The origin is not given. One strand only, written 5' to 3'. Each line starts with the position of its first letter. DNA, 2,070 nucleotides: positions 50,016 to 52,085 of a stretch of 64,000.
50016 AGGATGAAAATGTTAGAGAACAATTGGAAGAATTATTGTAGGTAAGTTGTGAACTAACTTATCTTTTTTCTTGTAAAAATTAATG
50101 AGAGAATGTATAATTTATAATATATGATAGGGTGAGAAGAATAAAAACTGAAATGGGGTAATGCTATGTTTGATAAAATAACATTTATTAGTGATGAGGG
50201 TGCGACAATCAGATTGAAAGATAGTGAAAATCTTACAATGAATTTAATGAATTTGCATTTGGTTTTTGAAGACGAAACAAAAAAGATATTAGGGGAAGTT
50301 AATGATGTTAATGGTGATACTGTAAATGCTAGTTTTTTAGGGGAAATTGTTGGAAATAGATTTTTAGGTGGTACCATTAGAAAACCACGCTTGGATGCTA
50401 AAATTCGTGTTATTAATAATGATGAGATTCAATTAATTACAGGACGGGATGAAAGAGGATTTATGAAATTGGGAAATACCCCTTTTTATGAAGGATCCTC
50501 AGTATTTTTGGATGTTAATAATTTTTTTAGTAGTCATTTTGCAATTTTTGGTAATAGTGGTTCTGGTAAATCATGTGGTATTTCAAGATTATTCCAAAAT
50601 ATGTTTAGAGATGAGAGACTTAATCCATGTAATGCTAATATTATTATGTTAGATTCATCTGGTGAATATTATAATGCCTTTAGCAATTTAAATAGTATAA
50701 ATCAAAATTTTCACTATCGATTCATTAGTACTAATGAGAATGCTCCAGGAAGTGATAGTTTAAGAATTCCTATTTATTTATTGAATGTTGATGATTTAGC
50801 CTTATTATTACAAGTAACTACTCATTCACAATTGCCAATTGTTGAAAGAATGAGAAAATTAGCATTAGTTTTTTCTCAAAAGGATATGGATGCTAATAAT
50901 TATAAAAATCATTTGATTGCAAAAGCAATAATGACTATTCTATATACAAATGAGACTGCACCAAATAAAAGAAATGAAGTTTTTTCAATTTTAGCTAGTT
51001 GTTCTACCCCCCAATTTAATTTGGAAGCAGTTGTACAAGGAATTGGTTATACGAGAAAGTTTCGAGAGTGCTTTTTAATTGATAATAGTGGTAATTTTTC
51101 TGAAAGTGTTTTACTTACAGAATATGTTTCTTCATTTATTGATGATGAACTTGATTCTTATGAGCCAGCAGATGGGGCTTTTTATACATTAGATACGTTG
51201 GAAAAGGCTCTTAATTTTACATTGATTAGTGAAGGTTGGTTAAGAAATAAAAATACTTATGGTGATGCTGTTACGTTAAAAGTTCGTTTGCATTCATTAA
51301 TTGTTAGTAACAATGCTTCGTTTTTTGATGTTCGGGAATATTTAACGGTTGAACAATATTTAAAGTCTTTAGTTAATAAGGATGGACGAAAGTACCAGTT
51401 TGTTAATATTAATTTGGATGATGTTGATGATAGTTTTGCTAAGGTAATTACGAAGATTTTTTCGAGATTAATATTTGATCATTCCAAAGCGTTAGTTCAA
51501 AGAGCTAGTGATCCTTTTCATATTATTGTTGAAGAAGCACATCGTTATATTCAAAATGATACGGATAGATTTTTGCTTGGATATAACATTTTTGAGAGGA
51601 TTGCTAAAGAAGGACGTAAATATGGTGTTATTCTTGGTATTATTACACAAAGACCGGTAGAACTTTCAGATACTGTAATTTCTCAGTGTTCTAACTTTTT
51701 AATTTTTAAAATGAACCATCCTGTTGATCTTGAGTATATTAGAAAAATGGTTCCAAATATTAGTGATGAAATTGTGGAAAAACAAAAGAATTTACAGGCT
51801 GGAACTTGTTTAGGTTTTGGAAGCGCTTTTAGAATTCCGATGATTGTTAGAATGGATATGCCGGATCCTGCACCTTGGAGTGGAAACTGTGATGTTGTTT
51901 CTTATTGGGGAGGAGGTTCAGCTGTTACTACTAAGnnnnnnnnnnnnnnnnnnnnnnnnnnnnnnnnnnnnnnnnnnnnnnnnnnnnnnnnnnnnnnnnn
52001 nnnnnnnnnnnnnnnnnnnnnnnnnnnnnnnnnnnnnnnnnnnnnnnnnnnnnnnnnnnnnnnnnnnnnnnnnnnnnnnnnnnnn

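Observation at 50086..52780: Solitary HerA/FtsK-like ATPase with a 290-aa disordered tail inserted as its own transcription unit inside the ftsY-ylxM-ffh locus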

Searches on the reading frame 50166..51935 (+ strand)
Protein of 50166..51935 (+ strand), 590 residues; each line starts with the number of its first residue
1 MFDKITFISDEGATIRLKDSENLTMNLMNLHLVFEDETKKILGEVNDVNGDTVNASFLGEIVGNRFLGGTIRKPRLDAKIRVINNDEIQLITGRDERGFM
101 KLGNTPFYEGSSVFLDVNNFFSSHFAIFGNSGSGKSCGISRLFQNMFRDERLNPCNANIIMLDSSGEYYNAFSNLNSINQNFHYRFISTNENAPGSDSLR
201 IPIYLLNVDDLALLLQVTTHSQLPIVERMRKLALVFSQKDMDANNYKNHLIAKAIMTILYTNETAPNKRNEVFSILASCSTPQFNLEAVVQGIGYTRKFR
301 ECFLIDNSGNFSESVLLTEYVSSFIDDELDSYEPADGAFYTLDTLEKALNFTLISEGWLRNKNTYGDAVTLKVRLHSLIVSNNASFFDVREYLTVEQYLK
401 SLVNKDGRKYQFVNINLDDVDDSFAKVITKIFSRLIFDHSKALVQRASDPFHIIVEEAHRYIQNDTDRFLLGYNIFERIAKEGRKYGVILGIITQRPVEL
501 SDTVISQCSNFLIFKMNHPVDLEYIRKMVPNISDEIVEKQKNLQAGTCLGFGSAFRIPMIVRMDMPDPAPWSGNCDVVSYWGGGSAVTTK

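Call 12: find_related_loci(query=window:50166-51935:+, collection=genome_contigs, flank=6000)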
Query window:50166-51935:+ (590 aa) in genome_contigs; peptide patterns used: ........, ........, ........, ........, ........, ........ (x = any residue, [..] = any of these).
144 stretches matched a pattern; 80 encode a relative of the query (tblastn E <= 1e-3); 80 distinct loci.
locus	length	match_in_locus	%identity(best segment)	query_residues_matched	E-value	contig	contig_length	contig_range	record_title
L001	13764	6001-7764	88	1-588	0e+0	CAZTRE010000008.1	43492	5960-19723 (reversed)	MAG TPA_asm: uncultured Mycoplasma sp. isolate SRP287540_co1_217 genome assembly, contig: NODE_819_length_43492_cov_22.0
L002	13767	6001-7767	85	1-589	0e+0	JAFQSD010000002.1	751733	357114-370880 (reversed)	MAG: Bacilli bacterium isolate RGIG2101 Goat_Colon-3__c64624, whole genome shotgun sequence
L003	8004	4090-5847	85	1-586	0e+0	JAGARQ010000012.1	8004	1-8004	MAG: Bacilli bacterium isolate RGIG8711 Water_deer_Colon-3__c86530, whole genome shotgun sequence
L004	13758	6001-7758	85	1-586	0e+0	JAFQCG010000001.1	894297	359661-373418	MAG: Bacilli bacterium isolate RGIG1688 Goat_Cecum-2__c145, whole genome shotgun sequence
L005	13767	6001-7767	78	1-589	0e+0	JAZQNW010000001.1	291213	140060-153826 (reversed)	MAG: Bacilli bacterium isolate T1900045244_TH20190014.MAGScoT_cleanbin_000015 SGB_5603_k141_2834684, whole genome shotgu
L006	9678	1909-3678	77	1-590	0e+0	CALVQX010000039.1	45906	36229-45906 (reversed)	MAG: uncultured Bacilli bacterium isolate E07__bin200 genome assembly, contig: E07__k127_6407040, whole genome shotgun s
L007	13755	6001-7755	77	1-585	0e+0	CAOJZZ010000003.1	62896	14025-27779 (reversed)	MAG TPA_asm: uncultured Tenericutes bacterium isolate SRR17684619_bin.35_metawrap_v1.3_MAG genome assembly, contig: NODE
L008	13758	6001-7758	76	1-586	0e+0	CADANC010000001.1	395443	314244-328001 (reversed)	MAG: uncultured Erysipelotrichaceae bacterium isolate RUG13444 genome assembly, contig: RUG13444_asm_1, whole genome sho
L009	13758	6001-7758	75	1-586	0e+0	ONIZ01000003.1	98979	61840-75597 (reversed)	uncultured Firmicutes bacterium isolate RUG343 genome assembly, contig: scaffold_307, whole genome shotgun sequence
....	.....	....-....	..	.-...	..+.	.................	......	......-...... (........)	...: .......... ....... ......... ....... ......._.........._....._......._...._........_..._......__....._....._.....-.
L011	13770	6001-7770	76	1-589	0e+0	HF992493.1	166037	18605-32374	Mycoplasma sp. CAG:877 genomic scaffold, scf27, whole genome shotgun sequence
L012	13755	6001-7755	75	1-585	0e+0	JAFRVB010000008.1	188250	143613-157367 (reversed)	MAG: Bacilli bacterium isolate RGIG2824 Goat_Omasum.Co__c1484086, whole genome shotgun sequence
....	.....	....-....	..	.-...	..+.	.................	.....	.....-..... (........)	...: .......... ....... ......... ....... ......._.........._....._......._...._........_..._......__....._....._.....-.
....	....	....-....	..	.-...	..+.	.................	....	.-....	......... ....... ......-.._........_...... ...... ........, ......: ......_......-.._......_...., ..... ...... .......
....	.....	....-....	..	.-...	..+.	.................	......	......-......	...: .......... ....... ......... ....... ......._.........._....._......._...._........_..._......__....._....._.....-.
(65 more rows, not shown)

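Call 32: predict_structure(alignment_id=A1)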
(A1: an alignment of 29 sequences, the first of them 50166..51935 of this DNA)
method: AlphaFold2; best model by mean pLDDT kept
length: 590 residues; sequences in the alignment: 29
mean_pLDDT: 62.5   pTM: 0.60
mean pLDDT of the five models: 62.5, 60.2, 51.8, 51.4, 47.6
residues with pLDDT >= 90: 35; 70-90: 228; 50-70: 120; < 50: 207
segments of 3 or more residues with pLDDT < 50: 131-136, 218-241, 243-381, 462-473, 569-590
pLDDT, mean of each block of 10 residues (from residue 1): 88 87 73 89 86 88 78 85 89 84 81 77 71 53 80 78 73 82 88 83 69 52 37 41 46 41 40 43 42 39 41 34 32 33 33 27 31 34 61 82 88 84 75 87 83 66 38 60 79 62 66 56 64 64 57 66 60 34 29
secondary structure, 60 per line:
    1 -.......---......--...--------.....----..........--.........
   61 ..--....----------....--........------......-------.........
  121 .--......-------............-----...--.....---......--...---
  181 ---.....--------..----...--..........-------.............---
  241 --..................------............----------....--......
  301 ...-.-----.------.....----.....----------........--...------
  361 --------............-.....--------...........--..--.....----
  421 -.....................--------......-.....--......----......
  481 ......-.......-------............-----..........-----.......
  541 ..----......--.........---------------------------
elements in order: E2-8 E12-17 E31-35 E40-49 E52-62 E65-68 E79-82 H85-92 E99-104 E112-116 H117-121 E124-129 H137-148 E159-163 H167-172 E184-188 H208-217 H225-237 H243-260 H267-278 E289-292 E295-298 H299-303 H318-322 H327-331 H342-349 H369-380 H382-386 H395-403 E412-416 H422-442 E451-456 H458-462 H465-470 H475-486 E488-494 H502-507 E508-513 H519-528 H534-542 E547-552 E555-563

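Call 34: search_protein_representatives(protein=window:50166-51935:+)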
Query: 590 residues. Proteins with E-value up to 0.001 (for the whole library): 4511; up to 1e-10: 1824; up to 1e-30: 204. The best 150 are listed.
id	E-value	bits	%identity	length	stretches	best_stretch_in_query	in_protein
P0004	0.0e+00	1247.4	93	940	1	1-588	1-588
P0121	8.7e-294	991.7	74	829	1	1-585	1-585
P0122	4.7e-178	609.6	47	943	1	1-583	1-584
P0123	3.8e-160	550.5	70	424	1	256-586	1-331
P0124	3.9e-151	520.7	43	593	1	15-581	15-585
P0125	7.2e-151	519.9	43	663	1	3-585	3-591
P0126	3.7e-149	514.2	44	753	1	4-581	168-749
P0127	5.5e-143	493.8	42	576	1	4-583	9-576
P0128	1.1e-135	469.7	41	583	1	1-572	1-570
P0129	2.3e-128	445.5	39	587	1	11-581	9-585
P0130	1.6e-116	406.4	75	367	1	349-585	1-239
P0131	2.6e-114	399.2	50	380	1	206-581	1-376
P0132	1.4e-105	370.3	36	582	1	2-581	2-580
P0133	3.2e-97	342.8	34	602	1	29-581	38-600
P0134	1.3e-91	324.2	32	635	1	3-581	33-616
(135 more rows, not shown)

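Call 36: fold_search(model_id=the predicted structure, library=pdb)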
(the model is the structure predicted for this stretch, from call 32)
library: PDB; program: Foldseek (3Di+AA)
matches with E <= 10: 793; with E <= 0.001: 130
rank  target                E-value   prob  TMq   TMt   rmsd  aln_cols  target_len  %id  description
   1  8yhx_A                2.8e-24  1.00  0.45  0.47  14.6       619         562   20  Cryo-EM structure of the trimeric HerA (released 2024-11-06)
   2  8xau_E                1.3e-23  1.00  0.51  0.54  12.5       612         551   22  Cryo-EM structure of HerA (released 2024-06-05)
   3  9c1n_R                2.3e-23  1.00  0.49  0.50  14.9       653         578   21  HerA-DUF4297 assembly 2 (released 2025-06-04)
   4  8xau_A                2.9e-23  1.00  0.51  0.54  12.9       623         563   22  Cryo-EM structure of HerA (released 2024-06-05)
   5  8wod_O                2.9e-23  1.00  0.51  0.54  15.0       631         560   18  Cryo-EM structure of SIR2/HerA complex (released 2024-09-11)
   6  8zir_R                4.6e-23  1.00  0.48  0.51  14.8       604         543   20  DUF4297-HerA complex (released 2025-03-12)
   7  8xav_A                5.8e-23  1.00  0.52  0.53  12.3       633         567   21  Cryo-EM structure of an anti-phage defense complex (released 2024-06-05)
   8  8zir_P                6.1e-23  1.00  0.48  0.51  14.6       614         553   20  DUF4297-HerA complex (released 2025-03-12)
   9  8ziq_M                7.3e-23  1.00  0.50  0.51  13.4       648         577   20  HerA-DUF4297 complex with DNA (released 2025-03-12)
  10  9c1m_M                7.7e-23  1.00  0.49  0.49  13.3       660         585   20  HerA-DUF assembly 1 (released 2025-06-04)
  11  8wld_L                9.2e-23  1.00  0.52  0.46  15.0       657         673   17  Cryo-EM structure of SIR2/HerA antiphage complex (released 2024-09-11)
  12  8wld_M                1.1e-22  1.00  0.52  0.47  14.9       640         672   17  Cryo-EM structure of SIR2/HerA antiphage complex (released 2024-09-11)
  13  8woc_D                1.6e-22  1.00  0.51  0.54  15.0       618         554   17  Cryo-EM structure of SIR2/HerA complex (released 2024-09-11)
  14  8wld_D                1.6e-22  1.00  0.52  0.47  15.2       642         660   17  Cryo-EM structure of SIR2/HerA antiphage complex (released 2024-09-11)
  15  8zir_O                2.4e-22  1.00  0.49  0.53  14.1       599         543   21  DUF4297-HerA complex (released 2025-03-12)
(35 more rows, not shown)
